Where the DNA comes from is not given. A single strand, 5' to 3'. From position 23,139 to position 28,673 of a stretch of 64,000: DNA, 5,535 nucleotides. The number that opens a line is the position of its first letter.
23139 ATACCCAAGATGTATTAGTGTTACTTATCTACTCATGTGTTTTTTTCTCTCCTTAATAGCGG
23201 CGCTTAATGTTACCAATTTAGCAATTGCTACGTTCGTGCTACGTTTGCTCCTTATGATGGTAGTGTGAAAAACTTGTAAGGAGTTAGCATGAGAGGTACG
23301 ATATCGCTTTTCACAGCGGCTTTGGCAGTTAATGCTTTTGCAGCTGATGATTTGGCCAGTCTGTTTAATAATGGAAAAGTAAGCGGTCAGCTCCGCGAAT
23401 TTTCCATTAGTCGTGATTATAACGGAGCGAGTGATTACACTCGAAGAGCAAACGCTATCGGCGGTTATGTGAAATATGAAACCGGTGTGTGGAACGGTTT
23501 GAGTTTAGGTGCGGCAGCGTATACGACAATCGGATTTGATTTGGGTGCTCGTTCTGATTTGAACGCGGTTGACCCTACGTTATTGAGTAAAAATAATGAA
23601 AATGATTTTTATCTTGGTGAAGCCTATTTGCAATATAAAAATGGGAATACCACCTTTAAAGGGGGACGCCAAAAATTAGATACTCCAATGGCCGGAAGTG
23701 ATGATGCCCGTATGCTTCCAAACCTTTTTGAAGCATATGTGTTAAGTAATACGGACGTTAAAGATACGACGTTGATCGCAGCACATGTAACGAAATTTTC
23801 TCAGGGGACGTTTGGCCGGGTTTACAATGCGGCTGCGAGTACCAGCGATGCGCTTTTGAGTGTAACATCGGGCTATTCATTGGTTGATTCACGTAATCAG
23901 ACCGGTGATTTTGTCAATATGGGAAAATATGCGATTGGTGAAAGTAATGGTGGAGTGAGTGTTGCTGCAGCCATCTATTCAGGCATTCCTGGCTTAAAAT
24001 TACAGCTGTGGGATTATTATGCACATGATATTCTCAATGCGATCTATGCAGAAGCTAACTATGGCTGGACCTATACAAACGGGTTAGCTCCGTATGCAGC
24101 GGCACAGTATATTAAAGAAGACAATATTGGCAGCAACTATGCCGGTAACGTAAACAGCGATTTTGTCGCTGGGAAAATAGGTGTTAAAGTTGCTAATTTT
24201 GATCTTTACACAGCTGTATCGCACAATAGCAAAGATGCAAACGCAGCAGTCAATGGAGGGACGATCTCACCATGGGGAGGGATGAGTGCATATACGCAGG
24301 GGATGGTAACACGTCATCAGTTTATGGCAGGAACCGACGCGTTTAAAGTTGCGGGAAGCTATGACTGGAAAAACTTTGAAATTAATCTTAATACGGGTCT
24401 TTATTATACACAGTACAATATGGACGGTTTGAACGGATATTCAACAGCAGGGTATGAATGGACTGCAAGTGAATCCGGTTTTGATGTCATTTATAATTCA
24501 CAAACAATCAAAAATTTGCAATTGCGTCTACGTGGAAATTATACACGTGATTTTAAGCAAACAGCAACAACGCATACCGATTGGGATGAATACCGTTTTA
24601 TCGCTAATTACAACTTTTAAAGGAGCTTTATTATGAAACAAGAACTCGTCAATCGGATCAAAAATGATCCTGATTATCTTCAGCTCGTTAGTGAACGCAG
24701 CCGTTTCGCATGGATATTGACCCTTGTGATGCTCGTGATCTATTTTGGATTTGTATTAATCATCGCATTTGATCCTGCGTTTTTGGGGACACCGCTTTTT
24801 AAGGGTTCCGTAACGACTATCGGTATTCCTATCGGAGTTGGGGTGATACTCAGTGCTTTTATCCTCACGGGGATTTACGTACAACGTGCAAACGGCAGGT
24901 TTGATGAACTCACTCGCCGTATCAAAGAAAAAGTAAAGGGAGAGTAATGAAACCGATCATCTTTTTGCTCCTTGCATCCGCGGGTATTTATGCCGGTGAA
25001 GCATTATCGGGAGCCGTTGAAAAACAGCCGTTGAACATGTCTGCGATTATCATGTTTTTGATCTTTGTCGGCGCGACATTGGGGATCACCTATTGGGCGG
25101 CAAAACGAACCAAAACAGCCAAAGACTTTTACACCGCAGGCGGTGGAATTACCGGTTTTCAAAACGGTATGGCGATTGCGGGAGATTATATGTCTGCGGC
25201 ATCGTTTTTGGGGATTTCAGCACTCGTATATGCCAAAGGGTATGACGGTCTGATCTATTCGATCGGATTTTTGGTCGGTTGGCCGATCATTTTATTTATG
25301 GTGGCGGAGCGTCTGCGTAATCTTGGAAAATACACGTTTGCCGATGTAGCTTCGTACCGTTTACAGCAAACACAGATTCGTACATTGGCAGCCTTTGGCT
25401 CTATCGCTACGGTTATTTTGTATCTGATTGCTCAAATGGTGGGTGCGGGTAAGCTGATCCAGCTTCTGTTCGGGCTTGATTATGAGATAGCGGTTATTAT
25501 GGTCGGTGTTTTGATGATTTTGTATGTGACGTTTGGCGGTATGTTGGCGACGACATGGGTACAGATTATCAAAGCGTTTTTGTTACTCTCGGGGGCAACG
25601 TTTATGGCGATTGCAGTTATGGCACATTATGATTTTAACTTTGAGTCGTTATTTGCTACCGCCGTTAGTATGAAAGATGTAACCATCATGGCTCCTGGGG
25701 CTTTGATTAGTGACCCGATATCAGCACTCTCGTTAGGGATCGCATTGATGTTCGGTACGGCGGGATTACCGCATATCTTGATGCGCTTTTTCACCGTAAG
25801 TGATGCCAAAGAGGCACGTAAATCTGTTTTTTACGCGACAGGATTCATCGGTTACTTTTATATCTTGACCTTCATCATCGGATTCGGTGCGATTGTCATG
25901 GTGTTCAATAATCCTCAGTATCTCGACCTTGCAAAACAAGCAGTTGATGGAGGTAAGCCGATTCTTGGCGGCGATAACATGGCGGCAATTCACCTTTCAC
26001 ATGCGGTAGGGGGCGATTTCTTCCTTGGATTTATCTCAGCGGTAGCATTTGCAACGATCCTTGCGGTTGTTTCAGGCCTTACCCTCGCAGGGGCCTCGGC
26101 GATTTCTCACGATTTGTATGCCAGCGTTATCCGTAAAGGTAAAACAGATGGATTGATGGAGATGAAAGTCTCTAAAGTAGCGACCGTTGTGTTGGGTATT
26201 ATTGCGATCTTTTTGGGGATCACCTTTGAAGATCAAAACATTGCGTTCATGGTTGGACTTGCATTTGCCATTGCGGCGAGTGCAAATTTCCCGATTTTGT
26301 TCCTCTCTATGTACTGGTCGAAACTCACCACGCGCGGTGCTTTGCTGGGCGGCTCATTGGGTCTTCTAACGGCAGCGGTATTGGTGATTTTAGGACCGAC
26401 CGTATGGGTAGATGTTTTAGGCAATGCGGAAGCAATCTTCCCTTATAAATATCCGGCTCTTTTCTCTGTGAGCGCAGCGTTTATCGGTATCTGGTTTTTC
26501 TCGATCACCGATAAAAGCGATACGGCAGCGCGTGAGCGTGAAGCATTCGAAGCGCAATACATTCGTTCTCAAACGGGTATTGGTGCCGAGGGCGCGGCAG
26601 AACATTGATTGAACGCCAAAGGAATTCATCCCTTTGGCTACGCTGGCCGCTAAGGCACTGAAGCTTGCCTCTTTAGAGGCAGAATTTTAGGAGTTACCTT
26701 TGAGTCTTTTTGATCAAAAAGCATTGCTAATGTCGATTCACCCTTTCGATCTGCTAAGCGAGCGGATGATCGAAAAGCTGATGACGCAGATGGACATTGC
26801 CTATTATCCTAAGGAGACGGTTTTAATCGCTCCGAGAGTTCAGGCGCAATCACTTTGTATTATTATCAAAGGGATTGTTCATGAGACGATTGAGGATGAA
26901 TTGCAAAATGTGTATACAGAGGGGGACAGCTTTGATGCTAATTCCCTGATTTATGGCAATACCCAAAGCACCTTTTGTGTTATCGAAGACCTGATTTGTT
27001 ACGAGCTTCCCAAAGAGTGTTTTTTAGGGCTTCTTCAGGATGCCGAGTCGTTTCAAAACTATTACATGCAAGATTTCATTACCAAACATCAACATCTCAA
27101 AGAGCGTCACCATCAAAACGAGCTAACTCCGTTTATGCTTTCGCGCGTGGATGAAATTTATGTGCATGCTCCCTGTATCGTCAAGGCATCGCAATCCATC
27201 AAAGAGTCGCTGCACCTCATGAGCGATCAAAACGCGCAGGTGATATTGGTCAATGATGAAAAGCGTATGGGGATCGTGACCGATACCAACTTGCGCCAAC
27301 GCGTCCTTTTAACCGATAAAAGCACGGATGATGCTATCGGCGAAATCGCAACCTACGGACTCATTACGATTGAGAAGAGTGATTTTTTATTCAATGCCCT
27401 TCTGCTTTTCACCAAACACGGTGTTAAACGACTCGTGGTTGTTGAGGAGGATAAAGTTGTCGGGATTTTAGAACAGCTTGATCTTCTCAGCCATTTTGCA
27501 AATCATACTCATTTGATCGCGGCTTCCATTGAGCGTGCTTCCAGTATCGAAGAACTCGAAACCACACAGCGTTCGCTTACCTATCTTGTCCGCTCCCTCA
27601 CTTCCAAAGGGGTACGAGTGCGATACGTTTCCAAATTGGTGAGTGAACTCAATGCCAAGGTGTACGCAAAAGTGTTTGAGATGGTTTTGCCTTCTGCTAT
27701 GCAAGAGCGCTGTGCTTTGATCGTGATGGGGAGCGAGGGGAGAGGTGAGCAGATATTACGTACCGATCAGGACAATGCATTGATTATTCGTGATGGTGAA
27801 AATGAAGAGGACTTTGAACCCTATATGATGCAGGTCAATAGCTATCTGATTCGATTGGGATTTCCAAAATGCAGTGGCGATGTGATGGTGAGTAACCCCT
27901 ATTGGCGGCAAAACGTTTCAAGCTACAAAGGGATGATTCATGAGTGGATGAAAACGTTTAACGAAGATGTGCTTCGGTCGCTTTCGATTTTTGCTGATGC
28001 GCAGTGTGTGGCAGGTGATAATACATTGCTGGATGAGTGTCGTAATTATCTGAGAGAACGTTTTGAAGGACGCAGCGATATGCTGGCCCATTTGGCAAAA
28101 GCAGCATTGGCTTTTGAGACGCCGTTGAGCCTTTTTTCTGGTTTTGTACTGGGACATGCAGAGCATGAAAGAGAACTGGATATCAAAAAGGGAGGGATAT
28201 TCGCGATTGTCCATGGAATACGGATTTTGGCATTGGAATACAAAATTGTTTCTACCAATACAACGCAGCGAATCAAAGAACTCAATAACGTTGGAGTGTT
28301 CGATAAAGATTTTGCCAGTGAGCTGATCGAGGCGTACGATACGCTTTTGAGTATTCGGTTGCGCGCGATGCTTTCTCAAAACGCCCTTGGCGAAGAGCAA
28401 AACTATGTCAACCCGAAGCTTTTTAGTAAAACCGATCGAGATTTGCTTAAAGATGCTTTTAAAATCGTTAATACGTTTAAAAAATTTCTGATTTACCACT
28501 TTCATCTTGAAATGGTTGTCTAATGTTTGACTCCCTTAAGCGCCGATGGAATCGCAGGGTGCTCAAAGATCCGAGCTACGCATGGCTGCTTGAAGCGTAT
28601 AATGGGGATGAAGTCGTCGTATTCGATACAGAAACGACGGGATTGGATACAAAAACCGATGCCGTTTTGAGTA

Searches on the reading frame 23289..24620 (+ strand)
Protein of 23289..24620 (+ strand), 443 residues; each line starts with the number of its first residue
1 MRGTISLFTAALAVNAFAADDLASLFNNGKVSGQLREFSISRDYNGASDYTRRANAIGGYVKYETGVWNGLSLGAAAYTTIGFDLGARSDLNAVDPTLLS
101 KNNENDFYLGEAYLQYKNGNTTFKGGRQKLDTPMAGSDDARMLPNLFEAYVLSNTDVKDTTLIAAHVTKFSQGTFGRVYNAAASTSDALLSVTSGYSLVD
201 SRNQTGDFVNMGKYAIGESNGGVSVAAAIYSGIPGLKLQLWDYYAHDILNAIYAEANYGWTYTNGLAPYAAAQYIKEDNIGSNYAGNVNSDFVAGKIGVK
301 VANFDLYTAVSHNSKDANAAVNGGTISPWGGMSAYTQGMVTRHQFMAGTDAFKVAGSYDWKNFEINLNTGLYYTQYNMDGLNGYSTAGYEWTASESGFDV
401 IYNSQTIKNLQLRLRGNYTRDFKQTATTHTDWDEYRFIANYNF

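Call 6: search_protein_families(library=pfam, proteins=[window:23289-24620:+])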
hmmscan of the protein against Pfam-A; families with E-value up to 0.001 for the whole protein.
window:23289-24620:+ (443 aa): 1 family
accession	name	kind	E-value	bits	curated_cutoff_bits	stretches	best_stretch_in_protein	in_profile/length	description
PF03573.19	OprD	-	1.3e-19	71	25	1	28-443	6-392/394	outer membrane porin, OprD family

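Call 26: search_protein_families(library=ncbifam, proteins=[window:23289-24620:+], max_evalue=0.01)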
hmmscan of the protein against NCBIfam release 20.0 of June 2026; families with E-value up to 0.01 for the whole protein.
window:23289-24620:+ (443 aa): 0 families

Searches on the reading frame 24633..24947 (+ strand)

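Call 6: search_protein_families(library=pfam, proteins=[window:24633-24947:+])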
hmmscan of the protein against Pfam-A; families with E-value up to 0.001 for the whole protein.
window:24633-24947:+ (104 aa): 1 family
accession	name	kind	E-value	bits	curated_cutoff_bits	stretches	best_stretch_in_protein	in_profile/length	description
PF04341.17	DUF485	-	9.8e-34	115.6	28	1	11-99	2-88/88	Protein of unknown function, DUF485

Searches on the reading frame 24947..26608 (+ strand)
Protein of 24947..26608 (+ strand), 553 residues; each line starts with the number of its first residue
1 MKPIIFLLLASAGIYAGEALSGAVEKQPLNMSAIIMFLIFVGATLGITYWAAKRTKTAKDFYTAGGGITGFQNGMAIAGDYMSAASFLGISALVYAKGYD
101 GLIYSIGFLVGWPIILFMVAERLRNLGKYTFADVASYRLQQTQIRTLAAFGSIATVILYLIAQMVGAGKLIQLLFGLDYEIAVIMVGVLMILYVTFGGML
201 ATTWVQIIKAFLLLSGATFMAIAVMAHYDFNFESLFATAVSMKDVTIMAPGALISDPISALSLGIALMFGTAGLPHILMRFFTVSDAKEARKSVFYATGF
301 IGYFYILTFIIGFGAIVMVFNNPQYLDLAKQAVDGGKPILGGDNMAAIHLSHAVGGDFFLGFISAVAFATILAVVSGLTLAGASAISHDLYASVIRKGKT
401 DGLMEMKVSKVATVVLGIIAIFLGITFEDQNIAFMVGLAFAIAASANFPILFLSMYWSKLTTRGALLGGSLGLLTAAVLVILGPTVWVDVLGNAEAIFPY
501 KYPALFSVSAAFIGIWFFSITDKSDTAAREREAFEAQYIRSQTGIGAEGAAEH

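Call 6: search_protein_families(library=pfam, proteins=[window:24947-26608:+])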
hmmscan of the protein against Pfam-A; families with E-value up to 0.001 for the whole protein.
window:24947-26608:+ (553 aa): 1 family
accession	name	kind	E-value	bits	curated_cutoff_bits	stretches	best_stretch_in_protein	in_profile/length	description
PF00474.23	SSF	-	2.5e-118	395.9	22.8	1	61-472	1-406/406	Sodium:solute symporter family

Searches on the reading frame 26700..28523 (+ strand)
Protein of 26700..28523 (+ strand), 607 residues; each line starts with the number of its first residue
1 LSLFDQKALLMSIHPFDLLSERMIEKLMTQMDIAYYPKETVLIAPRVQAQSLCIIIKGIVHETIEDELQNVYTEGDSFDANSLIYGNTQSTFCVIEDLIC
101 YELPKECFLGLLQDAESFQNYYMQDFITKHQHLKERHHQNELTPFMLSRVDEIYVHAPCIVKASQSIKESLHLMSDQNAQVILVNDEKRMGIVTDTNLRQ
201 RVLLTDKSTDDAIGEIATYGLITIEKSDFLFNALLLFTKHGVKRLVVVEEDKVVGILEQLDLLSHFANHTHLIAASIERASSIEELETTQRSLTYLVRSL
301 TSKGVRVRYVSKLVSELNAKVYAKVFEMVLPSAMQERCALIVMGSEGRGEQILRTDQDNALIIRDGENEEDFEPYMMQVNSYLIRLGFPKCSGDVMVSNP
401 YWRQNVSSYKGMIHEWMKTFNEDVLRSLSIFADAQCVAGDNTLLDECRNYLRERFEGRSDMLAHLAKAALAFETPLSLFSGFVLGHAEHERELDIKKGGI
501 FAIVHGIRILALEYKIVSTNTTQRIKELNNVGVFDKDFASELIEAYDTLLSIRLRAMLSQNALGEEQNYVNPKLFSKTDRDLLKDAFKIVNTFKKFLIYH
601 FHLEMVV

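Call 6: search_protein_families(library=pfam, proteins=[window:26700-28523:+])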
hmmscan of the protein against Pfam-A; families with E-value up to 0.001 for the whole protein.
window:26700-28523:+ (607 aa): 4 families
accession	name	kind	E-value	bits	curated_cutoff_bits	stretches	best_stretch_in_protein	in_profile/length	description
PF10335.14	DUF294_C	-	1e-44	152.3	22.5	1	460-601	2-145/145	Putative nucleotidyltransferase substrate binding domain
PF03445.19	DUF294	-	1e-39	136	21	1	293-420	3-135/138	Putative nucleotidyltransferase DUF294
PF00571.33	CBS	-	3.2e-13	50.2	24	1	213-266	1-55/57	CBS domain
PF00027.35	cNMP_binding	-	1.2e-07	32.1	27.5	1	35-113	3-87/89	Cyclic nucleotide-binding domain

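Call 26: search_protein_families(library=ncbifam, proteins=[window:26700-28523:+], max_evalue=0.01)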
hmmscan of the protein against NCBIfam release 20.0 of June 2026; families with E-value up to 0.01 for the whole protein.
window:26700-28523:+ (607 aa): 11 families
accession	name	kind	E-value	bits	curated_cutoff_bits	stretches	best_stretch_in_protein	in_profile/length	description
NF041552.1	TF_PrdR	equivalog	1.9e-11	43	795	1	149-270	7-129/577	sigma-54 dependent transcriptional regulator PrdR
TIGR00393.1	kpsF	subfamily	1.1e-10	41.6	203.7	1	139-258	146-268/268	KpsF/GutQ family sugar-phosphate isomerase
TIGR01137.1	cysta_beta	equivalog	4e-07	29.1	510.25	1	126-266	314-456/457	cystathionine beta-synthase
NF008141.0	PRK10892.1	equivalog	3.3e-06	26.6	505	1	145-263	201-323/328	arabinose-5-phosphate isomerase KdsD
TIGR01186.1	proV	subfamily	0.00023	20.4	326.6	1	147-266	241-357/363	betaine/proline/choline family ABC transporter ATP-binding protein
TIGR01302.1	IMP_dehydrog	equivalog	0.00092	18.2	481.5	1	149-263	81-197/450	IMP dehydrogenase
NF005869.0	PRK07807.1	equivalog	0.0016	17.6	549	1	152-262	93-200/479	GuaB1 family IMP dehydrogenase-related protein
NF053863.1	DS11_antiphage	equivalog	0.0017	17.5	260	1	146-279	71-207/305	CBS domain-containing anti-phage protein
TIGR03415.1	ABC_choXWV_ATP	equivalog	0.002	17.2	483.75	0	129-203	306-380/382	choline ABC transporter ATP-binding protein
NF008732.0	PRK11753.1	equivalog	0.0025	17.3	266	1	21-67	13-59/214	cAMP-activated global transcriptional regulator CRP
NF002505.0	PRK01862.1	equivalog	0.007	15.1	482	0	137-265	436-569/577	ClcB-like voltage-gated chloride channel protein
